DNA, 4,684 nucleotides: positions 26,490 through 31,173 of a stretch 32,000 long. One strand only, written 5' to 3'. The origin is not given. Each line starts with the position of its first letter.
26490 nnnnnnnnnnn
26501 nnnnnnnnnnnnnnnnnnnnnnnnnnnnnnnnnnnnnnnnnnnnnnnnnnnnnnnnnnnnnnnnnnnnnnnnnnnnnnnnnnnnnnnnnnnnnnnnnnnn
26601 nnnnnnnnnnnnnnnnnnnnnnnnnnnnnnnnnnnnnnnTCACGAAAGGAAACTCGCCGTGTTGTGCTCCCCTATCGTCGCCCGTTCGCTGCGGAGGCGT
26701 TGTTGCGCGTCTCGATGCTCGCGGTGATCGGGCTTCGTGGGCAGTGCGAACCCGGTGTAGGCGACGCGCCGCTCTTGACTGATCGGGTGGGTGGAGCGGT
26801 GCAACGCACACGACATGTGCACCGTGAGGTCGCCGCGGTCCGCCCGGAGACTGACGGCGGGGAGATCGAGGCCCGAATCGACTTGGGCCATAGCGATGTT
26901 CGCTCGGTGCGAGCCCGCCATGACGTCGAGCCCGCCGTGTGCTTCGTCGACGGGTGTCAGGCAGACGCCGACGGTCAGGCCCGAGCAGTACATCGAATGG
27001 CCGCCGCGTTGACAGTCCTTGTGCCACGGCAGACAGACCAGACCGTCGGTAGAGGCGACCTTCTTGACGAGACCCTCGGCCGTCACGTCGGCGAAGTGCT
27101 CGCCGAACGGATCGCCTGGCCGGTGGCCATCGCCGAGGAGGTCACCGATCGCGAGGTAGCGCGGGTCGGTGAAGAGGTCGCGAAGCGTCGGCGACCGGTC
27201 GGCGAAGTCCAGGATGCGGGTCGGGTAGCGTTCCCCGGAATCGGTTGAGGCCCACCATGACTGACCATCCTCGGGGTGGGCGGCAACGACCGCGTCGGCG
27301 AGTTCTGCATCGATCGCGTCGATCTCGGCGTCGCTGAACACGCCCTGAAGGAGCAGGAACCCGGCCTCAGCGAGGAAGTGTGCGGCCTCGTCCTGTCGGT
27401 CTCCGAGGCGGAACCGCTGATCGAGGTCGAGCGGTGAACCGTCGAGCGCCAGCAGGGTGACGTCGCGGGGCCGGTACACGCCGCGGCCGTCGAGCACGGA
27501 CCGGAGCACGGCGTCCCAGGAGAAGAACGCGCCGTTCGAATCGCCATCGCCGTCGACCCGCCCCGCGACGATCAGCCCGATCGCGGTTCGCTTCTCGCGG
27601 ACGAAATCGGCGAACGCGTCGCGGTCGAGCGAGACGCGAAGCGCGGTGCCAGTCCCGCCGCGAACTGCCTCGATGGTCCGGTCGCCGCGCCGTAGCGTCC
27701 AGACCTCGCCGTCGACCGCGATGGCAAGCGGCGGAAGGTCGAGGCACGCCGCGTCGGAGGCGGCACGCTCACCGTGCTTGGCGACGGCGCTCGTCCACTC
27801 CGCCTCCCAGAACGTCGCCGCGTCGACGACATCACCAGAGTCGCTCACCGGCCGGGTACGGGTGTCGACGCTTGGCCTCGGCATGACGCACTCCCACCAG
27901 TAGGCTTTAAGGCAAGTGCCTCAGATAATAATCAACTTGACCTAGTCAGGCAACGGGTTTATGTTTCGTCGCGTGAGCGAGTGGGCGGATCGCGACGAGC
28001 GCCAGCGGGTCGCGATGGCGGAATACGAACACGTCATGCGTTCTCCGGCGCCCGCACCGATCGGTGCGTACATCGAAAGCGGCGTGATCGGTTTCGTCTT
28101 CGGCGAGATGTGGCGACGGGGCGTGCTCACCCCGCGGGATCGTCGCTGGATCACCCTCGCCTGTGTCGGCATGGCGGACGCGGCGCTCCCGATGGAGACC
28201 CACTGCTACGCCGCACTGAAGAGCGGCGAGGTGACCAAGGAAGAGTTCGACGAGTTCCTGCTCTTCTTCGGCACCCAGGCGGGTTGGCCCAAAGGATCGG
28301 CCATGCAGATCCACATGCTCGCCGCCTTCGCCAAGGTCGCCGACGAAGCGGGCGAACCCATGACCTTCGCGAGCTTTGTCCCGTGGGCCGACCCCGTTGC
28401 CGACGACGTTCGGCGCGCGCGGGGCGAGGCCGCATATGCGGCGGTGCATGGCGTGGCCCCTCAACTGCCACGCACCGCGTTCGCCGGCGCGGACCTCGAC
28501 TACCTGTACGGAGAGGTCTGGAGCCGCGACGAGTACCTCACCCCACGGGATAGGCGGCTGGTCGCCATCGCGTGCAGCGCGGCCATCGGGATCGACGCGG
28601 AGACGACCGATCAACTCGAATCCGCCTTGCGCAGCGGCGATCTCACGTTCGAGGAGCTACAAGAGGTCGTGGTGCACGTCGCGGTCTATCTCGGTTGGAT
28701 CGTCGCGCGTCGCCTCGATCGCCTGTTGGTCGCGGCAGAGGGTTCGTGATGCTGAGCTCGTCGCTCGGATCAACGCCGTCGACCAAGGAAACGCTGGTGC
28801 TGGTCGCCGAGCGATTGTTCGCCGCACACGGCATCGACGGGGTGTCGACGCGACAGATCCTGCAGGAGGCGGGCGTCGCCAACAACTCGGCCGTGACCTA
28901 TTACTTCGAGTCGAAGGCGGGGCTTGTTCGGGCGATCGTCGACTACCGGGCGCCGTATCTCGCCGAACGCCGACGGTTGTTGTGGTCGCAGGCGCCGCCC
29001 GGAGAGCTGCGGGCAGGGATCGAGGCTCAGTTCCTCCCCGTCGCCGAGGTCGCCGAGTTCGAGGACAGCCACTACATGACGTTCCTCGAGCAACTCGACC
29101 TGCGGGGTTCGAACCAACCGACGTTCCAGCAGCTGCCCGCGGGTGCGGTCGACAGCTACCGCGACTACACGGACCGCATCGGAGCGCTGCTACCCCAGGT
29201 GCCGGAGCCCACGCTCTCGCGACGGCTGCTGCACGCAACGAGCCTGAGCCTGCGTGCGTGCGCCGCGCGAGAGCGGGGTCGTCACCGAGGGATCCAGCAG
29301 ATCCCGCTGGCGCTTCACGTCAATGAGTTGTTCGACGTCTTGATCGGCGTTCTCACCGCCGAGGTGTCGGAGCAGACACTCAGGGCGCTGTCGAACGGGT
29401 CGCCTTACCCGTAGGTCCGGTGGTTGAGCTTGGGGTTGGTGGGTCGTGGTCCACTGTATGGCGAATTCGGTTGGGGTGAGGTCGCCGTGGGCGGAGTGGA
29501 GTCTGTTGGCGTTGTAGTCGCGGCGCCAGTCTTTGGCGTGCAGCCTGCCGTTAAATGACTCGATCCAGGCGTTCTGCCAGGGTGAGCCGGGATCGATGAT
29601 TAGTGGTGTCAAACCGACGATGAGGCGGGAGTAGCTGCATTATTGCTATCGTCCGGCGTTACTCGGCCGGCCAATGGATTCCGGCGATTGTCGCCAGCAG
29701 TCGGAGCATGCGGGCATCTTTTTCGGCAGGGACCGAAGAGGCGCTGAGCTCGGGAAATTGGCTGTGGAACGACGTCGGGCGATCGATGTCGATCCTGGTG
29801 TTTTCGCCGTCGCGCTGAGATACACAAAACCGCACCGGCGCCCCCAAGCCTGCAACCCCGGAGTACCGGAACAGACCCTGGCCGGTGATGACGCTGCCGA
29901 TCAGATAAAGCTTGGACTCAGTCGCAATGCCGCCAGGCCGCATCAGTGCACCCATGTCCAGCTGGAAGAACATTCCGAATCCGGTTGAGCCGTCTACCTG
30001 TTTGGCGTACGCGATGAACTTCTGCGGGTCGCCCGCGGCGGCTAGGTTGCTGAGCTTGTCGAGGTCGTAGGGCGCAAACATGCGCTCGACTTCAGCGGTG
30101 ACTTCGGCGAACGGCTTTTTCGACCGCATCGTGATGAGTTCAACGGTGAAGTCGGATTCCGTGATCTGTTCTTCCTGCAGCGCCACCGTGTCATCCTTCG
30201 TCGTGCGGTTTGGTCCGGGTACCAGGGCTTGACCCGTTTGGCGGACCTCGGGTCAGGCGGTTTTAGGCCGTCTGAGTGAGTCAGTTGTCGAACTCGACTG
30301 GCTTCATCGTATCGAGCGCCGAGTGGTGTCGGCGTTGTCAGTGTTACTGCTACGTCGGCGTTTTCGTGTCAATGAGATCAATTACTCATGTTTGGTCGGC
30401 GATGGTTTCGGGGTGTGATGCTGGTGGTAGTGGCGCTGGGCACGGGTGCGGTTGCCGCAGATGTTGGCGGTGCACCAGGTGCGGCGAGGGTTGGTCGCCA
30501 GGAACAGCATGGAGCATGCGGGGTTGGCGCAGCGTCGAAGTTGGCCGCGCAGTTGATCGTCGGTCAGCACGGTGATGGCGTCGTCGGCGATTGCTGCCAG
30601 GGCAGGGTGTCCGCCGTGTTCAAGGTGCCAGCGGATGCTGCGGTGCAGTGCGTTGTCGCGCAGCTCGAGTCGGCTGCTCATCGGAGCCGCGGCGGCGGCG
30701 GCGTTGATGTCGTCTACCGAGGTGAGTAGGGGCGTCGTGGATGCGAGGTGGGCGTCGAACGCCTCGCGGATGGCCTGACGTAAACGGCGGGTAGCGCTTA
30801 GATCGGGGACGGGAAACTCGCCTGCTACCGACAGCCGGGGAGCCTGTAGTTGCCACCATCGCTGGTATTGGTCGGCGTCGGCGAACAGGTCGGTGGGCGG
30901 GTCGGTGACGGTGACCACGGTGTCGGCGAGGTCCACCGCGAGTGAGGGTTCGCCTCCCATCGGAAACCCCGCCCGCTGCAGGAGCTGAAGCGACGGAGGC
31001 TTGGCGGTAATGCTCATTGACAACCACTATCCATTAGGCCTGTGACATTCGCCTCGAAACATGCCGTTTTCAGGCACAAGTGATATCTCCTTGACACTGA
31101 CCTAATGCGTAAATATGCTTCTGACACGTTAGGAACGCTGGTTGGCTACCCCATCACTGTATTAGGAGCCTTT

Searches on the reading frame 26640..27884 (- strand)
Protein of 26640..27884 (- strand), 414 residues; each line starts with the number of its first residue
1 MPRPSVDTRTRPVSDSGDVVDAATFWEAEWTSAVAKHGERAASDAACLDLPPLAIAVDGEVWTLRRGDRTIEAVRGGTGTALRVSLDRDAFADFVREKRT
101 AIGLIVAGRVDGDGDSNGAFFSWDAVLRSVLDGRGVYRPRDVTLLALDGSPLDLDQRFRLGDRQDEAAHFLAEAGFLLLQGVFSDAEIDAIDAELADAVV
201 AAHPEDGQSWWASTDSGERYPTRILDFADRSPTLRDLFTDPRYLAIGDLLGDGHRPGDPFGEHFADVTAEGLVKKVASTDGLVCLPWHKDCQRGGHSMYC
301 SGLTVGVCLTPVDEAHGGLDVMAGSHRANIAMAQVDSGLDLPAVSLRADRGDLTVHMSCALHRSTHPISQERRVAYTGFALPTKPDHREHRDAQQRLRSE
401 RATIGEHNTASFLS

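Call 79: search_protein_families(library=pfam, proteins=[window:26640-27884:-], max_evalue=0.001)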
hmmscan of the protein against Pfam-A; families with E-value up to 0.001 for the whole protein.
window:26640-27884:- (414 aa): 1 family
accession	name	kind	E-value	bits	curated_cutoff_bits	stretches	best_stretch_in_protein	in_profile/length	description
PF05721.19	PhyH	-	2e-12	48.3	22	1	173-373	3-211/213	Phytanoyl-CoA dioxygenase (PhyH)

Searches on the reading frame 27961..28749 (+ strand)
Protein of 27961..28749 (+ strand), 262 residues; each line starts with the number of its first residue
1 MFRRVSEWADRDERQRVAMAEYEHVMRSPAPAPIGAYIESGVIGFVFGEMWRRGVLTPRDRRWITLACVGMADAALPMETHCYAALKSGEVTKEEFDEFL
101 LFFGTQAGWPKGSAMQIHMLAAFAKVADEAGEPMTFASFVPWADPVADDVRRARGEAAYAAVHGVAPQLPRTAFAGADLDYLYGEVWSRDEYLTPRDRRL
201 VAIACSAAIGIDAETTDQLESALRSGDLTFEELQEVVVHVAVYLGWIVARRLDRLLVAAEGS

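Call 79: search_protein_families(library=pfam, proteins=[window:27961-28749:+], max_evalue=0.001)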
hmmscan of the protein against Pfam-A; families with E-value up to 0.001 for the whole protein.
window:27961-28749:+ (262 aa): 1 family
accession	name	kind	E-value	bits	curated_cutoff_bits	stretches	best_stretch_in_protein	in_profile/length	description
PF02627.25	CMD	-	2e-15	57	23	2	179-252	8-78/84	Carboxymuconolactone decarboxylase family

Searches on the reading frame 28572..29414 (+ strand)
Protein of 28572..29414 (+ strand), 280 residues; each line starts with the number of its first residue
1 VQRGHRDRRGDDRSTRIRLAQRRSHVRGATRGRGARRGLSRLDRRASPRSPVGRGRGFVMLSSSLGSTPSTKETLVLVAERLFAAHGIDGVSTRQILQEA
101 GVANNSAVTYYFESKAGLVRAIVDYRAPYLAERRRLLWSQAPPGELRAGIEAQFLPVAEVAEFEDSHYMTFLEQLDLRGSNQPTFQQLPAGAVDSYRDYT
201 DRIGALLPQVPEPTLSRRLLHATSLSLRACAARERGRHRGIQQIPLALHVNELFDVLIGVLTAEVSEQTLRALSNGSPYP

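Call 79: search_protein_families(library=pfam, proteins=[window:28572-29414:+], max_evalue=0.001)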
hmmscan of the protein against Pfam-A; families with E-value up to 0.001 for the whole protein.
window:28572-29414:+ (280 aa): 1 family
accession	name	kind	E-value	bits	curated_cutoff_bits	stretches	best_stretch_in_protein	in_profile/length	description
PF00440.29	TetR_N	-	2.9e-10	40.2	24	1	78-122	4-47/47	Bacterial regulatory proteins, tetR family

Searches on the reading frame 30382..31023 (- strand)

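Call 79: search_protein_families(library=pfam, proteins=[window:30382-31023:-], max_evalue=0.001)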
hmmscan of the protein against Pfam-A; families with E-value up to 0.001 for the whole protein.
window:30382-31023:- (213 aa): 2 families
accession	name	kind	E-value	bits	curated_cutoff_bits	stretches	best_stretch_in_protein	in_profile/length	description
PF07336.16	ABATE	-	3.8e-16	60.3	24.4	1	28-155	3-129/130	Putative stress-induced transcription regulator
PF11706.13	zf-CGNR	-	6.6e-12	45.5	24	1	162-201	2-43/44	CGNR zinc finger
